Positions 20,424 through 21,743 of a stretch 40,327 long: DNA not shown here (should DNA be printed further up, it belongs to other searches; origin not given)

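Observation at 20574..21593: What does the double hot-dog protein load? An LnmK-like enzyme outside any polyketide context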

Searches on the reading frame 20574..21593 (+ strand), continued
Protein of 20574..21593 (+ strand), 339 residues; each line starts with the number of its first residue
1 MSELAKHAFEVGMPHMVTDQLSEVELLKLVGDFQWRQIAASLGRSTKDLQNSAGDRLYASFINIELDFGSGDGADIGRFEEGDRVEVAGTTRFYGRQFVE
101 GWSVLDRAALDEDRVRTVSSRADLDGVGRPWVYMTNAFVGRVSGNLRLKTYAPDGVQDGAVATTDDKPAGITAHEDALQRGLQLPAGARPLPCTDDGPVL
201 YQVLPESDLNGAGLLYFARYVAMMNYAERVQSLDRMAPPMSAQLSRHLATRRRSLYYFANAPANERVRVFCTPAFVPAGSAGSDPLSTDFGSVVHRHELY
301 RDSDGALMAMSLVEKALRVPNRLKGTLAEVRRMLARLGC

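Call 60: search_protein_families(library=ncbifam, proteins=[P0007, P0080, P0104, L032:7593-8966:+, L026:7962-8912:+, L039:7428-8324:+, L034:7923-8894:+, L027:7977-8849:+, L010:6492-7571:+, P0149], max_evalue=0.001)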
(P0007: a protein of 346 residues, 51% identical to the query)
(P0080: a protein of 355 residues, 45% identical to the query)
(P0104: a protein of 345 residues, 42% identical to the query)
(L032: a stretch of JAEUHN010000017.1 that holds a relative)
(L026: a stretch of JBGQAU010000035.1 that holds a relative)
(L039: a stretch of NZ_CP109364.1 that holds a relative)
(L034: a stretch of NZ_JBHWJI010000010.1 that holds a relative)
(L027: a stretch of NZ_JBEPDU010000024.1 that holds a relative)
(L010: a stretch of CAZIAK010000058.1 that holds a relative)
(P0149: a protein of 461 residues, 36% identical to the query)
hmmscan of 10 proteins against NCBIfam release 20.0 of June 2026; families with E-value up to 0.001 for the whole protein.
P0007 (346 aa): 2 families
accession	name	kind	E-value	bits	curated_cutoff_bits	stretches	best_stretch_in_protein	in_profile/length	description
TIGR04098.1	LnmK_bifunc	domain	1.4e-34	119.7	100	1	12-316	4-266/270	LnmK family bifunctional acyltransferase/decarboxylase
TIGR04099.1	biosn_Pnap_2097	hypoth_equivalog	1.7e-17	63.9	125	2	204-278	166-231/259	Pnap_2097 family protein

P0080 (355 aa): 2 families
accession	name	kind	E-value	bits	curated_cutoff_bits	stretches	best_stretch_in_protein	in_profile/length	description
TIGR04098.1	LnmK_bifunc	domain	1.8e-36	125.8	100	1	24-287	3-241/270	LnmK family bifunctional acyltransferase/decarboxylase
TIGR04099.1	biosn_Pnap_2097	hypoth_equivalog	1.5e-23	83.7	125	2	25-95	1-68/259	Pnap_2097 family protein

P0104 (345 aa): 2 families
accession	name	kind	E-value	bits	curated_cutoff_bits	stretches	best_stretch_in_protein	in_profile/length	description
TIGR04098.1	LnmK_bifunc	domain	6.8e-31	107.5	100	1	9-277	2-245/270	LnmK family bifunctional acyltransferase/decarboxylase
TIGR04099.1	biosn_Pnap_2097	hypoth_equivalog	4e-18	65.9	125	1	11-275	1-232/259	Pnap_2097 family protein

L032:7593-8966:+ (457 aa): 11 families
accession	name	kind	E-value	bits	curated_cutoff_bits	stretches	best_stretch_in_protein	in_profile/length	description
TIGR04098.1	LnmK_bifunc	domain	2.9e-31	108.8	100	1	137-400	3-249/270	LnmK family bifunctional acyltransferase/decarboxylase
TIGR04099.1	biosn_Pnap_2097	hypoth_equivalog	1.2e-18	67.6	125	2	138-221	1-81/259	Pnap_2097 family protein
NF002148.0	PRK00982.1-2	subfamily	1e-10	41.3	71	1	11-84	3-76/79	acyl carrier protein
NF005079.0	PRK06508.1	equivalog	5.7e-09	36.3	83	1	18-64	9-55/93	acyl carrier protein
NF002150.0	PRK00982.1-4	subfamily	2e-08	34.4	66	1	15-85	8-78/80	acyl carrier protein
NF002151.0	PRK00982.1-5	equivalog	2.2e-08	34.1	92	1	26-85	17-76/78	acyl carrier protein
NF002149.0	PRK00982.1-3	equivalog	3.2e-08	33.4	106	1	12-81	3-72/78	acyl carrier protein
TIGR00517.1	acyl_carrier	equivalog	8.9e-08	31.9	70.45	1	12-84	3-75/77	acyl carrier protein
NF009104.0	PRK12449.1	equivalog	4.7e-07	29.6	70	1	16-86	9-79/80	acyl carrier protein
NF006031.0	PRK08172.1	equivalog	1.9e-06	28.4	76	1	11-86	3-78/82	acyl carrier protein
NF058660.1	cispen_ACP_AmcB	equivalog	2.8e-06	27.4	80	1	25-84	16-77/80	cispentacin biosynthesis acyl carrier protein AmcB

L026:7962-8912:+ (316 aa): 2 families
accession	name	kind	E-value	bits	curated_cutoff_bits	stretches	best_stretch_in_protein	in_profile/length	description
TIGR04098.1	LnmK_bifunc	domain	2.6e-39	135.1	100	1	14-263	2-247/270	LnmK family bifunctional acyltransferase/decarboxylase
TIGR04099.1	biosn_Pnap_2097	hypoth_equivalog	3.3e-25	89.1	125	1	16-259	1-233/259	Pnap_2097 family protein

L039:7428-8324:+ (299 aa): 2 families
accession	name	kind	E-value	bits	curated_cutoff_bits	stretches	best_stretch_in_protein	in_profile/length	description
TIGR04098.1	LnmK_bifunc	domain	3e-89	298.9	100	1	6-289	1-268/270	LnmK family bifunctional acyltransferase/decarboxylase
TIGR04099.1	biosn_Pnap_2097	hypoth_equivalog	1e-20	74.4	125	1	23-284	18-253/259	Pnap_2097 family protein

L034:7923-8894:+ (324 aa): 2 families
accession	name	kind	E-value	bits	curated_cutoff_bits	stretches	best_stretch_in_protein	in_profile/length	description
TIGR04098.1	LnmK_bifunc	domain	6e-73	245.4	100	1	9-300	2-268/270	LnmK family bifunctional acyltransferase/decarboxylase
TIGR04099.1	biosn_Pnap_2097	hypoth_equivalog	6.3e-17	62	125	2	208-278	173-237/259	Pnap_2097 family protein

L027:7977-8849:+ (291 aa): 2 families
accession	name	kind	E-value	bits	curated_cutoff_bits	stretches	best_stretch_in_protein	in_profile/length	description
TIGR04098.1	LnmK_bifunc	domain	5.4e-54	183.3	100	1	10-271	3-270/270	LnmK family bifunctional acyltransferase/decarboxylase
TIGR04099.1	biosn_Pnap_2097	hypoth_equivalog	4.2e-35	121.6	125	1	13-271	3-259/259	Pnap_2097 family protein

L010:6492-7571:+ (359 aa): 16 families
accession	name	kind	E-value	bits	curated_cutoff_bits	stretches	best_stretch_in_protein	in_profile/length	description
NF006829.0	PRK09352.1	subfamily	6.5e-80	268.5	249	1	15-357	4-321/322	beta-ketoacyl-ACP synthase 3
TIGR00747.1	fabH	subfamily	3.2e-69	233.5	292.1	1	16-355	3-320/322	beta-ketoacyl-ACP synthase III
NF004623.0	PRK05963.1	equivalog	5.7e-47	160.6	437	1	18-355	8-326/328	beta-ketoacyl-ACP synthase III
NF005541.0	PRK07204.1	equivalog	5.6e-43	147.6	402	2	244-357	216-329/329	beta-ketoacyl-ACP synthase III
NF009519.0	PRK12880.1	equivalog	1.3e-34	120.1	436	2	51-185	46-179/353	beta-ketoacyl-ACP synthase III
NF005703.0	PRK07515.1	equivalog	3.8e-31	108.3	304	2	65-185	96-214/373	beta-ketoacyl-ACP synthase III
NF006720.0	PRK09258.1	equivalog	4.2e-30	105.2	285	2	44-156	40-152/338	3-oxoacyl-ACP synthase III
NF003274.0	PRK04262.1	equivalog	4.4e-24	85.1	244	2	22-183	9-165/347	hydroxymethylglutaryl-CoA synthase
NF005308.0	PRK06840.1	equivalog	5.9e-24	84.7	315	2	16-182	5-171/339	3-oxoacyl-ACP synthase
TIGR00748.1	HMG_CoA_syn_Arc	equivalog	2.7e-15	56.5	353.35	2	263-348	213-298/345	hydroxymethylglutaryl-CoA synthase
NF005293.2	PRK06816.1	subfamily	7.5e-13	48.3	450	1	260-342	274-361/378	StlD/DarB family beta-ketosynthase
NF053539.1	resorcinol_DarB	exception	3.7e-10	39.5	550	1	262-342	275-360/377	dialkylresorcinol biosynthesis protein DarB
TIGR01835.1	HMG-CoA-S_prok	equivalog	1.1e-08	34.3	360.35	1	50-182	34-161/382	hydroxymethylglutaryl-CoA synthase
NF042429.2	DHPHCoAsyn_DpgA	equivalog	6.9e-07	28.5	425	0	63-194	68-205/350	3,5-dihydroxyphenylacetyl-CoA synthase DpgA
NF006030.0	PRK08170.1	equivalog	3.1e-06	26.1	593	1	63-158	31-127/434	acetyl-CoA C-acetyltransferase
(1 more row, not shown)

P0149 (461 aa): 11 families
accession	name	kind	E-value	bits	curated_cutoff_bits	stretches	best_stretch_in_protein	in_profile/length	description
TIGR04098.1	LnmK_bifunc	domain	1.2e-33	116.6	100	1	139-399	2-243/270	LnmK family bifunctional acyltransferase/decarboxylase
TIGR04099.1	biosn_Pnap_2097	hypoth_equivalog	5.3e-19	68.8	125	2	141-240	1-97/259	Pnap_2097 family protein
NF002151.0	PRK00982.1-5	equivalog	6.7e-10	39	92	1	15-88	3-76/78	acyl carrier protein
NF002148.0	PRK00982.1-2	subfamily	1.2e-09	37.9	71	1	15-87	4-76/79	acyl carrier protein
NF005079.0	PRK06508.1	equivalog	2.2e-08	34.4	83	1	16-68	4-56/93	acyl carrier protein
NF002149.0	PRK00982.1-3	equivalog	2.6e-08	33.7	106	1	15-86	3-74/78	acyl carrier protein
NF002150.0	PRK00982.1-4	subfamily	7.8e-08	32.5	66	1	15-87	5-77/80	acyl carrier protein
TIGR00517.1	acyl_carrier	equivalog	1.3e-07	31.4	70.45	1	15-87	3-75/77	acyl carrier protein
NF006031.0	PRK08172.1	equivalog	7.3e-07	29.8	76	1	12-70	1-59/82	acyl carrier protein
NF058660.1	cispen_ACP_AmcB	equivalog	5.8e-06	26.4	80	1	28-86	16-76/80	cispentacin biosynthesis acyl carrier protein AmcB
NF009104.0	PRK12449.1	equivalog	8.9e-05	22.4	70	1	15-87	5-77/80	acyl carrier protein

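Call 63: search_protein_families(library=pfam, proteins=[L010:1168-5196:+, L010:5439-6083:+, L010:6121-6519:+, L010:9045-10043:-, L010:9950-12154:-, L016:2234-4705:+, L016:4689-5468:-, L016:5469-7538:-, L016:7605-8939:+], max_evalue=0.0001)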
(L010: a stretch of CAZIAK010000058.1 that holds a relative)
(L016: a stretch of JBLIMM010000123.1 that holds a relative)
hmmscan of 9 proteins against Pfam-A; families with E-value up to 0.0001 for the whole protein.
L010:1168-5196:+ (1342 aa): 0 families

L010:5439-6083:+ (214 aa): 0 families

L010:6121-6519:+ (132 aa): 0 families

L010:9045-10043:- (332 aa): 0 families

L010:9950-12154:- (734 aa): 4 families
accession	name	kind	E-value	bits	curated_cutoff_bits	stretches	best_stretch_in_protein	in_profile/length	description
PF16130.10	DUF4842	-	5.9e-25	89.1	22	1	496-703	2-208/208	Domain of unknown function (DUF4842)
PF13448.11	DUF4114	-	1.1e-13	52.4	27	1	301-413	1-84/85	Domain of unknown function (DUF4114)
PF01839.29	FG-GAP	-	9.2e-11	41.8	22.1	1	76-106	8-37/37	FG-GAP repeat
PF13517.12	FG-GAP_3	-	4.2e-06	27.7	26.9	1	77-157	1-61/61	FG-GAP-like repeat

L016:2234-4705:+ (823 aa): 1 family
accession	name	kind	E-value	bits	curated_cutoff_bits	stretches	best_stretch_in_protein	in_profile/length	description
PF00144.29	Beta-lactamase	-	1.5e-58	199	27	1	58-375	2-312/329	Beta-lactamase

L016:4689-5468:- (259 aa): 9 families
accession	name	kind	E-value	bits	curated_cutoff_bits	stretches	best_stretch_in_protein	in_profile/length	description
PF13649.12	Methyltransf_25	-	3.6e-16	60.1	27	1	46-140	2-97/97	Methyltransferase domain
PF13489.12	Methyltransf_23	-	6.5e-15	55.7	27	1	28-178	7-145/164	Methyltransferase domain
PF08242.18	Methyltransf_12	-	7.1e-15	56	30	1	46-142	1-98/98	Methyltransferase domain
PF08241.18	Methyltransf_11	-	1.6e-14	54.8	21.2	1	46-144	1-95/95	Methyltransferase domain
PF13847.12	Methyltransf_31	-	6.6e-12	45.8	27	1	40-146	2-111/145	Methyltransferase domain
PF02353.26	CMAS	-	2.5e-08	34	27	1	34-144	55-164/273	Mycolic acid cyclopropane synthetase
PF08003.17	Methyltransf_9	-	1.7e-06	27.7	23.8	1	41-144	115-217/315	Protein of unknown function (DUF1698)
PF01135.25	PCMT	-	1.8e-06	28.3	20.3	1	27-144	59-171/210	Protein-L-isoaspartate(D-aspartate) O-methyltransferase (PCMT)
PF05175.20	MTS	-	1.5e-05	25.2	23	1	34-115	24-104/170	Methyltransferase small domain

L016:5469-7538:- (689 aa): 4 families
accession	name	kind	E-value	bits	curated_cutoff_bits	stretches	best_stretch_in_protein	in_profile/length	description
PF00072.30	Response_reg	-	1.2e-26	93.5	30.2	1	565-677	1-110/111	Response regulator receiver domain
PF02518.31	HATPase_c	-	5.3e-22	78.8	26.4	1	412-533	1-108/111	Histidine kinase-, DNA gyrase B-, and HSP90-like ATPase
PF00512.31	HisKA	-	2.6e-16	59.9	26.9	1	301-361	2-62/66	His Kinase A (phospho-acceptor) domain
PF02743.24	dCache_1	-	7.6e-06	26.1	45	1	124-214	154-232/240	Cache domain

L016:7605-8939:+ (444 aa): 0 families

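Call 69: list_cluster_members(proteins=[P0003, P0121, P0007])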
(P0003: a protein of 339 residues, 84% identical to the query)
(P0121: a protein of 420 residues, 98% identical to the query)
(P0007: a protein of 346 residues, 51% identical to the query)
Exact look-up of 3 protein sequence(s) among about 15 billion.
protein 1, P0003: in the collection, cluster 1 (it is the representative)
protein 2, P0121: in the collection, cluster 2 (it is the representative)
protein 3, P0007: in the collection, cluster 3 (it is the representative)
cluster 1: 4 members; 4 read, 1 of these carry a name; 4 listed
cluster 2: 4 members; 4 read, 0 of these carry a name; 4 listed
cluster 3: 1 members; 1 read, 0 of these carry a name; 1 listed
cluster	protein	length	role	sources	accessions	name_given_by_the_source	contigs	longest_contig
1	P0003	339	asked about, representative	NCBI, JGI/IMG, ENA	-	-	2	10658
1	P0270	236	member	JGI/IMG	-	probable biosynthetic protein (TIGR04098 family)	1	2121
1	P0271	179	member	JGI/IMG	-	-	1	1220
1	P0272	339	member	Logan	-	-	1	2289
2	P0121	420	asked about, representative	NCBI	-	-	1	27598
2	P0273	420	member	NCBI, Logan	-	-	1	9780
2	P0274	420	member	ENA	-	-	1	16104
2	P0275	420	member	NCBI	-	-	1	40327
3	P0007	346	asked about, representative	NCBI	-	-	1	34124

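Call 81: find_encoding_contigs(protein=P0029, flank=8000, max_places=1)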
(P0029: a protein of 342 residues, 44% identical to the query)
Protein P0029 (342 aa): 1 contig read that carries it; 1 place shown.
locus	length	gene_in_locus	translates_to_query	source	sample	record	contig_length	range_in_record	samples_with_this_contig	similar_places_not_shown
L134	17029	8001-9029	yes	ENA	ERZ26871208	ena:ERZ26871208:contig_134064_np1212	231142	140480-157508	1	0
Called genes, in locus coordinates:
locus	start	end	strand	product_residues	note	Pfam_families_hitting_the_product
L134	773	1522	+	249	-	-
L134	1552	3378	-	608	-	PF02770:Acyl-CoA_dh_M, PF00441:Acyl-CoA_dh_1, PF22924:ACOX_C_alpha1 (weak), PF12806:Acyl-CoA_dh_C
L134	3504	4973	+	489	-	PF06609:TRI12 (weak), PF07690:MFS_1, PF00083:Sugar_tr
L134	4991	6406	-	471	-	PF00561:Abhydrolase_1 (weak), PF12146:Hydrolase_4 (weak), PF03583:LIP (faint)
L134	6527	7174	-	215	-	-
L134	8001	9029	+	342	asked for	-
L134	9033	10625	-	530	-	-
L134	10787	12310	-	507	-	PF03062:MBOAT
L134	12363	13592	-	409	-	PF07690:MFS_1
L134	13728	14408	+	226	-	PF00925:GTP_cyclohydro2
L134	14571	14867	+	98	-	-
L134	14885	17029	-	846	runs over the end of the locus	PF12894:ANAPC4_WD40 (faint), PF24814:WD40_Prp19 (faint), PF25173:Beta-prop_WDR3_1st (faint), PF00400:WD40 (faint), PF23381:Beta-prop_IFT122_1st (weak), PF25175:Beta-prop_WDR5, PF23381:Beta-prop_IFT122_1st (weak), PF25174:Beta-prop_THOC3, +4 more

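Call 82: find_encoding_contigs(protein=P0059, flank=8000, max_places=1)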
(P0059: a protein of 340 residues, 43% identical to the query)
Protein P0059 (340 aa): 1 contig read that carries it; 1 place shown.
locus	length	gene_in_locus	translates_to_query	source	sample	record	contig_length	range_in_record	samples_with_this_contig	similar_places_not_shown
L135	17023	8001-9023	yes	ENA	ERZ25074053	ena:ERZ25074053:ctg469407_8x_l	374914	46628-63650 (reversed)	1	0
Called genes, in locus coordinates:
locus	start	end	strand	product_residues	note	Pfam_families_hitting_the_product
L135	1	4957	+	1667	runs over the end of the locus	PF00550:PP-binding, PF00109:ketoacyl-synt, PF02801:Ketoacyl-synt_C, PF16197:KAsynt_C_assoc, PF22336:RhiE-like_linker, PF22621:CurL-like_PKS_C, PF00698:Acyl_transf_1, PF21394:Beta-ketacyl_N, +3 more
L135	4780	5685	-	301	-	PF00291:PALP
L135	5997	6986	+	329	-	PF13385:Laminin_G_3, PF19549:DUF6072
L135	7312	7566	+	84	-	PF00550:PP-binding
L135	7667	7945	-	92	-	PF00550:PP-binding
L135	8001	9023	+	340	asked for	-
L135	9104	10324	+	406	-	PF00109:ketoacyl-synt, PF00108:Thiolase_N (faint), PF02801:Ketoacyl-synt_C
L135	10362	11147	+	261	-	PF04338:DUF481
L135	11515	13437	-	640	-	PF02518:HATPase_c, PF00204:DNA_gyraseB, PF01751:Toprim, PF00986:DNA_gyraseB_C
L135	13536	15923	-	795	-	PF00521:DNA_topoisoIV, PF03989:DNA_gyraseA_C (faint)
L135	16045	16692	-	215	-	PF00293:NUDIX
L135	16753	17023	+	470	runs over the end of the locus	PF01554:MatE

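Call 83: find_encoding_contigs(protein=P0112, flank=8000, max_places=1)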
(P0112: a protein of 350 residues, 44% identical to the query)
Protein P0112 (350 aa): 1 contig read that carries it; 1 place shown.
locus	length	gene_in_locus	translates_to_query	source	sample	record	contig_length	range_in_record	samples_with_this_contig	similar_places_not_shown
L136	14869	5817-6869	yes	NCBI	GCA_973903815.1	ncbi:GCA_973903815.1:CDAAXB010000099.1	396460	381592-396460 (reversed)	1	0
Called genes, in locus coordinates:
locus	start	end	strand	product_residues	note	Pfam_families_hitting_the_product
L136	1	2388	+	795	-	?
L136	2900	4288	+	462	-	PF03062:MBOAT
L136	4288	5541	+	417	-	PF16822:ALGX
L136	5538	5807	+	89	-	PF00550:PP-binding (faint)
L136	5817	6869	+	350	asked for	-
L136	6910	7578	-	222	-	PF13489:Methyltransf_23 (weak), PF08241:Methyltransf_11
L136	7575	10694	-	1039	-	PF08282:Hydrolase_3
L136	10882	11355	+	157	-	PF00072:Response_reg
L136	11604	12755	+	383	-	-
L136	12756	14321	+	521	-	PF13807:GNVR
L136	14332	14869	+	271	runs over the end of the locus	PF13614:AAA_31 (weak), PF01656:CbiA (weak)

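Call 84: find_encoding_contigs(protein=P0096, flank=8000, max_places=1)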
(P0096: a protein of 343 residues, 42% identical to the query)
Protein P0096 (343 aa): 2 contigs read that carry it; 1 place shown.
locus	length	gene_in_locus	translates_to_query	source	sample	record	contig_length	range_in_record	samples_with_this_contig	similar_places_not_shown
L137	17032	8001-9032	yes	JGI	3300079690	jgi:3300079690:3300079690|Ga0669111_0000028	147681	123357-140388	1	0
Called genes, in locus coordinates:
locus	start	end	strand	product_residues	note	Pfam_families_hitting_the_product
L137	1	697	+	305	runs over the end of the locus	PF01557:FAA_hydrolase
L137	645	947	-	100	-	-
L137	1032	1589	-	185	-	-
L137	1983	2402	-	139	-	-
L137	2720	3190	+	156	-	PF01668:SmpB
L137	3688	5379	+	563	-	PF11741:AMIN (faint), PF01520:Amidase_3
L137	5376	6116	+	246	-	PF01138:RNase_PH, PF03725:RNase_PH_C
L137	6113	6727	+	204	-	PF01725:Ham1p_like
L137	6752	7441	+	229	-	PF13578:Methyltransf_24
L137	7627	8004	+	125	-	PF00550:PP-binding (weak)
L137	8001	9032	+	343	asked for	-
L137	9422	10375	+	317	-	PF00535:Glycos_transf_2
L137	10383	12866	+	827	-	-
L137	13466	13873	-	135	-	-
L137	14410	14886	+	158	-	-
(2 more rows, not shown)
